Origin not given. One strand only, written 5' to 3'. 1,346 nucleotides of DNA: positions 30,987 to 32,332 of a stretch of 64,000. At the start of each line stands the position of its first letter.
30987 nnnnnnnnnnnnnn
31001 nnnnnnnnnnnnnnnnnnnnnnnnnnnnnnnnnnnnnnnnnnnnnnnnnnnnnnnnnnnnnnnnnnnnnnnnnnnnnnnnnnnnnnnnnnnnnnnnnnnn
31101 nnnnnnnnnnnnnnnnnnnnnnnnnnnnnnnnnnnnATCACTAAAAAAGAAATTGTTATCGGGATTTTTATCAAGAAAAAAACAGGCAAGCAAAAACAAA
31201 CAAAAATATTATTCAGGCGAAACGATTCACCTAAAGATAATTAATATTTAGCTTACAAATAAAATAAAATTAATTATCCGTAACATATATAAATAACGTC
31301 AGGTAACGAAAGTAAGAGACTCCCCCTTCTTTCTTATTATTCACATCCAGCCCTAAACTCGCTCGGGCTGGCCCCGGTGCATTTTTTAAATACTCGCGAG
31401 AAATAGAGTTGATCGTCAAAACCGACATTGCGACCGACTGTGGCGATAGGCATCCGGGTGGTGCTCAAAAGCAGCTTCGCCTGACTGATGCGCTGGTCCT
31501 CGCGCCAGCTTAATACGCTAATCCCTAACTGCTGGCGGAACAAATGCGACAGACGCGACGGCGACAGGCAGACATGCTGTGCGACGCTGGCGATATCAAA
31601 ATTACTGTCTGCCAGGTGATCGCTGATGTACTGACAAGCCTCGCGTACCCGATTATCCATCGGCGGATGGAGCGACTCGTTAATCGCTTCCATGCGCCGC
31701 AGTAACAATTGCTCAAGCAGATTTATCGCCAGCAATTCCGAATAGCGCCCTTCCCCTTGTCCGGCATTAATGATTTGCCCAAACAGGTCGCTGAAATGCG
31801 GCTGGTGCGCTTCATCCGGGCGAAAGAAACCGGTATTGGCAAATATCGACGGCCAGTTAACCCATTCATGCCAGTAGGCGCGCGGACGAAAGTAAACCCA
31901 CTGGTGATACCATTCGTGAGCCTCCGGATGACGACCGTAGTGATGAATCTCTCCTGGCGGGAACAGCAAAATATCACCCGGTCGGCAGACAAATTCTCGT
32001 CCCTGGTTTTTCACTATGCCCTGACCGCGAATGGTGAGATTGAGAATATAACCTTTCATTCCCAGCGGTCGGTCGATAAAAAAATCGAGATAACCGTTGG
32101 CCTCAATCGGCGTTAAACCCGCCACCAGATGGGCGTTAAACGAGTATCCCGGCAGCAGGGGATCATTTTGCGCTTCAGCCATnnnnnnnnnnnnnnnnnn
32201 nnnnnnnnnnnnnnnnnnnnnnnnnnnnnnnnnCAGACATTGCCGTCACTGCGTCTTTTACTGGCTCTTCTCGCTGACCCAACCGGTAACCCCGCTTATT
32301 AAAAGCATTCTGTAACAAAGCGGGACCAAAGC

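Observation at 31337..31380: Island junction coincides with a shortened and re-coded araC 3' end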

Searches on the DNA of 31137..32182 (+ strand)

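Call 4: search_dna_similar(query=window:31137-31537:+, collection=ecoli_genomes, mode=near, max_rows=30, rows=spread)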
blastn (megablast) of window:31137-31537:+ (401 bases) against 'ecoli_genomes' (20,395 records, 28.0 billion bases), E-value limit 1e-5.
Records with a match: 5400; places in all: 5401; records where one place covers at least 80% of the query: 580.
Genomes with a match: 5400 of 5426; with a place that covers at least 80% of the query: 580. Places per genome that has any: lowest 1, median 1, highest 2. On chromosomes: 5398 places; on plasmids: 3.
Best place of each record, by identity: >=99% 568; 95-99% 65; 90-95% 4767.
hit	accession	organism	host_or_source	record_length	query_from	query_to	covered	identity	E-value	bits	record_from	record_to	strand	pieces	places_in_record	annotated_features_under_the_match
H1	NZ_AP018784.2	Escherichia coli strain SK1144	-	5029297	1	401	100%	100.0%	0e+0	741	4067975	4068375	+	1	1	araC: arabinose operon transcriptional regulator AraC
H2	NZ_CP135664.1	Escherichia coli strain TUM9975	missing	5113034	1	401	100%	100.0%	0e+0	741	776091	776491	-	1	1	araC: arabinose operon transcriptional regulator AraC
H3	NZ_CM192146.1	Escherichia coli strain Ec-91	Homo sapiens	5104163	1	401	100%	100.0%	0e+0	741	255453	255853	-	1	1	araC: arabinose operon transcriptional regulator AraC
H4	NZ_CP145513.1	Escherichia coli strain L1PEag1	cape gooseberry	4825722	1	401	100%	99.0%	0e+0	719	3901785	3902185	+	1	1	araC: arabinose operon transcriptional regulator AraC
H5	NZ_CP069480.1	Escherichia coli strain FDAARGOS_1257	Homo sapiens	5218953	118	401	71%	91.6%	2e-106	394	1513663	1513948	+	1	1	araC: arabinose operon transcriptional regulator AraC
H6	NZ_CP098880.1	Escherichia coli strain CUVET19-1993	Canis lupus familiaris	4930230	121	401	70%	92.3%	4e-108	399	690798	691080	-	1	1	araC: arabinose operon transcriptional regulator AraC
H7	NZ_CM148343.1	Escherichia coli strain 09A19CPO009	Homo sapiens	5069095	197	399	51%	95.6%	7e-86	326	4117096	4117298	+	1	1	araC: arabinose operon transcriptional regulator AraC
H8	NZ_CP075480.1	Escherichia coli strain NT1N31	pig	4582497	197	401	51%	94.1%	5e-82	313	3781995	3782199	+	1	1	araC: arabinose operon transcriptional regulator AraC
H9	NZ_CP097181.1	Escherichia coli strain SH21PTE31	pig manure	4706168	197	401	51%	94.1%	5e-82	313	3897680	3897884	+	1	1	araC: arabinose operon transcriptional regulator AraC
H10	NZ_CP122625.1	Escherichia coli strain ETEC4089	Sus scrofa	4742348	197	401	51%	94.1%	5e-82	313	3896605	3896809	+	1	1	araC: arabinose operon transcriptional regulator AraC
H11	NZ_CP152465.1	Escherichia coli strain Sel(0 hit star)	not applicable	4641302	197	401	51%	94.1%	5e-82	313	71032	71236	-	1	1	araC: arabinose operon transcriptional regulator AraC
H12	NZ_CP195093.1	Escherichia coli strain TUM1509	Laboratory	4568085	197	401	51%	94.1%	5e-82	313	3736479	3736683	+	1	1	araC: arabinose operon transcriptional regulator AraC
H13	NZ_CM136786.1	Escherichia coli strain 8GC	Mink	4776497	197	401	51%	94.1%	5e-82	313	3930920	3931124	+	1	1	araC: arabinose operon transcriptional regulator AraC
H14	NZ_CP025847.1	Escherichia coli strain 602354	Homo sapiens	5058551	197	401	51%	93.7%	2e-80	307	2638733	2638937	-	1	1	araC: arabinose operon transcriptional regulator AraC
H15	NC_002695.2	Escherichia coli O157:H7 str. Sakai strain Sakai substr. ...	Homo sapiens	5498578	197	401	51%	93.7%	2e-80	307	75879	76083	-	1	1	araC: ara regulon transcriptional activator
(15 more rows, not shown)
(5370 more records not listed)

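Call 6: get_annotated_region(hit=H1, flank=20000)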
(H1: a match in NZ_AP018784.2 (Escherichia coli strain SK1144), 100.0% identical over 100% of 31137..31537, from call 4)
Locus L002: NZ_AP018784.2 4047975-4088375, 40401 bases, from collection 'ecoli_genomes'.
description: Escherichia coli strain SK1144 chromosome, complete genome
organism: Escherichia coli strain SK1144 (NCBI taxid 562)
replicon: chromosome; assembly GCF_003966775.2
host: -; source: -; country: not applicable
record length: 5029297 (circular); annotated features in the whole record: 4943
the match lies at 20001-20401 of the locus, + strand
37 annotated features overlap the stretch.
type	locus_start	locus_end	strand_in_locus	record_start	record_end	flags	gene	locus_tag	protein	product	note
CDS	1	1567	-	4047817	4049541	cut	ilvI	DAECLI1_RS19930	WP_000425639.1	acetolactate synthase 3 large subunit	-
CDS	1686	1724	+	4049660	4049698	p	-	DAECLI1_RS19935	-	hypothetical protein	too short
CDS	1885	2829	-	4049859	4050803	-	leuO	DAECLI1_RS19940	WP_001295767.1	transcriptional regulator LeuO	-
CDS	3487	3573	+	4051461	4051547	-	leuL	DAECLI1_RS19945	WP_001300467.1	leu operon leader peptide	-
CDS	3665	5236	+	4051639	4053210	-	leuA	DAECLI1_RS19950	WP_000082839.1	2-isopropylmalate synthase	-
CDS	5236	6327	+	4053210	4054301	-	leuB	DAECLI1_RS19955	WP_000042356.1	3-isopropylmalate dehydrogenase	-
CDS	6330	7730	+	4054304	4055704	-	leuC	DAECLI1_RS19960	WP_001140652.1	3-isopropylmalate dehydratase large subunit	-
CDS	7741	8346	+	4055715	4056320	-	leuD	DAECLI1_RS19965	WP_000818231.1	3-isopropylmalate dehydratase small subunit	-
CDS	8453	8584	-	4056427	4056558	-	sgrT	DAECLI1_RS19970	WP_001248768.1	glucose uptake inhibitor SgrT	-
CDS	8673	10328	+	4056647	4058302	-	sgrR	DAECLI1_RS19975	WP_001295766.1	DNA-binding transcriptional regulator SgrR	-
riboswitch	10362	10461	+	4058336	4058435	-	-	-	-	riboswitch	TPP riboswitch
CDS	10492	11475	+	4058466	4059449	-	thiB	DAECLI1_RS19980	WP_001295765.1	thiamine ABC transporter substrate binding subunit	-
CDS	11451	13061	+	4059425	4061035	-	thiP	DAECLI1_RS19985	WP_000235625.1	thiamine/thiamine pyrophosphate ABC transporter permease ThiP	-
CDS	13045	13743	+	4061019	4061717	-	thiQ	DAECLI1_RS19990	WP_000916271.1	thiamine ABC transporter ATP-binding protein ThiQ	-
CDS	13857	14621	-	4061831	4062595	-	yabI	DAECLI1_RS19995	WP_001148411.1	DedA family protein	-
CDS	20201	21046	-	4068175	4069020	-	araC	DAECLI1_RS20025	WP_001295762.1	arabinose operon transcriptional regulator AraC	-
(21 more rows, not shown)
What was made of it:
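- On Tripartite tricarboxylate transporter (TctABC) operon: RefSeq annotation of identical proteins (call 6).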

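Call 7: get_annotated_region(hit=H5, flank=8000)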
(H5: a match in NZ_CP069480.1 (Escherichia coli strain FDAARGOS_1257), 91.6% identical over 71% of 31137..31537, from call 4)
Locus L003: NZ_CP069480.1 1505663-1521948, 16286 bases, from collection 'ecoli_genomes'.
description: Escherichia coli strain FDAARGOS_1257 chromosome, complete genome
organism: Escherichia coli strain FDAARGOS_1257 (NCBI taxid 562)
replicon: chromosome; assembly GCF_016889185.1
host: Homo sapiens; source: missing; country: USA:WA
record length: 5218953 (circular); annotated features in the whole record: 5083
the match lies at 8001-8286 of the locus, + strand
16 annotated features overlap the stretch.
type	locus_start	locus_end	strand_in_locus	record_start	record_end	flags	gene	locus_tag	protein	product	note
CDS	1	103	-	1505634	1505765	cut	sgrT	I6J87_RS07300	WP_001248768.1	glucose uptake inhibitor SgrT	-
CDS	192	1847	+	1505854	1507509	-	sgrR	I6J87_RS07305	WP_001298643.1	DNA-binding transcriptional regulator SgrR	-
riboswitch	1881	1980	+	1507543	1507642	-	-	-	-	riboswitch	TPP riboswitch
CDS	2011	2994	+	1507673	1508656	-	thiB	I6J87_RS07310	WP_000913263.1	thiamine ABC transporter substrate binding subunit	-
CDS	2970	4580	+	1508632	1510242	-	thiP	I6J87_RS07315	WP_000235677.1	thiamine/thiamine pyrophosphate ABC transporter permease ThiP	-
CDS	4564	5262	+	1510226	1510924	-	thiQ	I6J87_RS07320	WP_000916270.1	thiamine ABC transporter ATP-binding protein ThiQ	-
CDS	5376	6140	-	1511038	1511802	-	yabI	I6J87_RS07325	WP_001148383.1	DedA family protein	-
CDS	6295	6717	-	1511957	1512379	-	-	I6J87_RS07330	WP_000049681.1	hypothetical protein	-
CDS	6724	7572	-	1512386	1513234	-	-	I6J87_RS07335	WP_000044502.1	hypothetical protein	-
CDS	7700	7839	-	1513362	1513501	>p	-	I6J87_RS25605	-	IS630 family transposase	frameshifted; incomplete; partial in the middle of a contig; missing N-terminus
CDS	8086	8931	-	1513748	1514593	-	araC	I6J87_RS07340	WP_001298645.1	arabinose operon transcriptional regulator AraC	-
CDS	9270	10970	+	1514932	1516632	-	araB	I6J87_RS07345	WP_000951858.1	ribulokinase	-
CDS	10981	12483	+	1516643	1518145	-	araA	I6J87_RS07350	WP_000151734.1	L-arabinose isomerase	-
CDS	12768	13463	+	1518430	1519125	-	araD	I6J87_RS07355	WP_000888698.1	L-ribulose-5-phosphate 4-epimerase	-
CDS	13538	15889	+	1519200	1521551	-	polB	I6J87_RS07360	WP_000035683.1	DNA polymerase II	-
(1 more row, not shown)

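Call 18: search_dna_similar(query=L004:8700-9100:+, collection=ecoli_genomes, mode=near, max_rows=20, rows=spread)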
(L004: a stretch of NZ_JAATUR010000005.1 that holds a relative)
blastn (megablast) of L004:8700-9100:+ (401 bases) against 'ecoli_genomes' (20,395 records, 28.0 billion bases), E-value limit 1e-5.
No match.

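Call 22: search_dna_similar(query=L003:6240-6760:+, collection=ecoli_genomes, mode=near, max_rows=15, rows=spread)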
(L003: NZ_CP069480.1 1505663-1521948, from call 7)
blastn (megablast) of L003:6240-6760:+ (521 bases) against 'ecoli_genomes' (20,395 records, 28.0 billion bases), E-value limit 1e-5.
Records with a match: 4811; places in all: 4812; records where one place covers at least 80% of the query: 487.
Genomes with a match: 4811 of 5426; with a place that covers at least 80% of the query: 487. Places per genome that has any: lowest 1, median 1, highest 2. On chromosomes: 4809 places; on plasmids: 3.
Best place of each record, by identity: >=99% 3636; 95-99% 1175.
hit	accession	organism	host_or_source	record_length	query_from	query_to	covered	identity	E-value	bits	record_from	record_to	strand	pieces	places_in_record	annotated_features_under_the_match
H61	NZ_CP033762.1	Escherichia coli strain FDAARGOS_536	Homo sapiens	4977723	1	521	100%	100.0%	0e+0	963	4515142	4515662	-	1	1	hypothetical protein (x2)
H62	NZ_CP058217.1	Escherichia coli Nissle 1917 strain Nissle 1917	Homo sapiens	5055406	1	521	100%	99.8%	0e+0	957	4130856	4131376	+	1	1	hypothetical protein (x2)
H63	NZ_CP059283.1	Escherichia coli strain SY3626_hybrid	chicken meat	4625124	1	40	8%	97.5%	2e-8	69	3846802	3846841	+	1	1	araC: arabinose operon transcriptional regulator AraC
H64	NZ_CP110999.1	Escherichia coli strain J53-p133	Homo sapiens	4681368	1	40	8%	97.5%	2e-8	69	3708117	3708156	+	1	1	araC: arabinose operon transcriptional regulator AraC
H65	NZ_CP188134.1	Escherichia coli strain TUM22765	Laboratory developed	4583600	1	40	8%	97.5%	2e-8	69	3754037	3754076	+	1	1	araC: arabinose operon transcriptional regulator AraC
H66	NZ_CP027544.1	Escherichia coli strain 2013C-3264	Homo sapiens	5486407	1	36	7%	100.0%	6e-8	68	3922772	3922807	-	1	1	araC: arabinose operon transcriptional regulator AraC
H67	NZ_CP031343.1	Escherichia coli O145 strain RM10425-C1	cattle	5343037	1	36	7%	100.0%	6e-8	68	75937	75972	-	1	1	araC: arabinose operon transcriptional regulator AraC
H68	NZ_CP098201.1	Escherichia coli strain Z0117EC0056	Canis lupus familiaris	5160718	1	36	7%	100.0%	6e-8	68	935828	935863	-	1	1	araC: arabinose operon transcriptional regulator AraC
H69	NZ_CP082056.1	Escherichia coli strain MS20675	Homo sapiens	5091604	1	36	7%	100.0%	6e-8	68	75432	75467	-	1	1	araC: arabinose operon transcriptional regulator AraC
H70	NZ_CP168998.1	Escherichia coli strain UTAK-14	Veal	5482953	1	36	7%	100.0%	6e-8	68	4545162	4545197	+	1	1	araC: arabinose operon transcriptional regulator AraC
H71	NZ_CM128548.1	Escherichia coli strain MMC-J-0078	Homo sapiens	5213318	1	36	7%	100.0%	6e-8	68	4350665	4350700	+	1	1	araC: arabinose operon transcriptional regulator AraC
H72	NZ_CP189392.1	Escherichia coli strain AR145.2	cat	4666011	1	36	7%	100.0%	6e-8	68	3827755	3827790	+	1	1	araC: arabinose operon transcriptional regulator AraC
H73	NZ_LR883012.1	Escherichia coli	-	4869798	1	36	7%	100.0%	6e-8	68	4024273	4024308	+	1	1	araC: arabinose operon transcriptional regulator AraC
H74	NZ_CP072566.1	Escherichia coli strain WG5::TT12A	missing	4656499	1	34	7%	100.0%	8e-7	64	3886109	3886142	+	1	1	araC: arabinose operon transcriptional regulator AraC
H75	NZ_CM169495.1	Escherichia coli strain EC05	Homo sapiens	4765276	1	34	7%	100.0%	8e-7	64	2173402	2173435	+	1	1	araC: arabinose operon transcriptional regulator AraC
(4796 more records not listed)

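Call 45: get_annotated_region(hit=H4, flank=7000)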
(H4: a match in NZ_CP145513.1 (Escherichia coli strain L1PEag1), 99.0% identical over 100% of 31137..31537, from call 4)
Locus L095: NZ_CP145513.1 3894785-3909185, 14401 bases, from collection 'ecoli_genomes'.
description: Escherichia coli strain L1PEag1 chromosome, complete genome
organism: Escherichia coli strain L1PEag1 (NCBI taxid 562)
replicon: chromosome; assembly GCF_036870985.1
host: -; source: cape gooseberry; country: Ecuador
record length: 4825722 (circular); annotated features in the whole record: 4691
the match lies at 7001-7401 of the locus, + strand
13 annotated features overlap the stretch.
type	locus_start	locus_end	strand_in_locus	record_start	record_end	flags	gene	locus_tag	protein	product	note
CDS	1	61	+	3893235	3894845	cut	thiP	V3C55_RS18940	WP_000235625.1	thiamine/thiamine pyrophosphate ABC transporter permease ThiP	-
CDS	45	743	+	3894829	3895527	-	thiQ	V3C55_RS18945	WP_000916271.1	thiamine ABC transporter ATP-binding protein ThiQ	-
CDS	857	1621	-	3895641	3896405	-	yabI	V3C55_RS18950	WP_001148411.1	DedA family protein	-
CDS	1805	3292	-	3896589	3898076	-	-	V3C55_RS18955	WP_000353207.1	tripartite tricarboxylate transporter permease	-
CDS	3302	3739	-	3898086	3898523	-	-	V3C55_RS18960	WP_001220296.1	tripartite tricarboxylate transporter TctB family protein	-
CDS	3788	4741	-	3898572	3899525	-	-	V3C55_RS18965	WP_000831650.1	tripartite tricarboxylate transporter substrate binding protein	-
CDS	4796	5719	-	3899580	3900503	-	-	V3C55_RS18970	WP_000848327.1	dihydrodipicolinate synthase family protein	-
CDS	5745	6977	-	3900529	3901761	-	-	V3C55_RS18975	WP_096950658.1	PfkB family carbohydrate kinase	-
CDS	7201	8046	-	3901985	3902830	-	araC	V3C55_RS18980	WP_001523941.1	arabinose operon transcriptional regulator AraC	-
CDS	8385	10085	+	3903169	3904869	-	araB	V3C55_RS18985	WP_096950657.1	ribulokinase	-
CDS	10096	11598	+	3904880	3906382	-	araA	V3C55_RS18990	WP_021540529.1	L-arabinose isomerase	-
CDS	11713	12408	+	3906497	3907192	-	araD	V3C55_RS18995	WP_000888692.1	L-ribulose-5-phosphate 4-epimerase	-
CDS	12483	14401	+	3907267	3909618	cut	polB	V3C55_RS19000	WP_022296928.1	DNA polymerase II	-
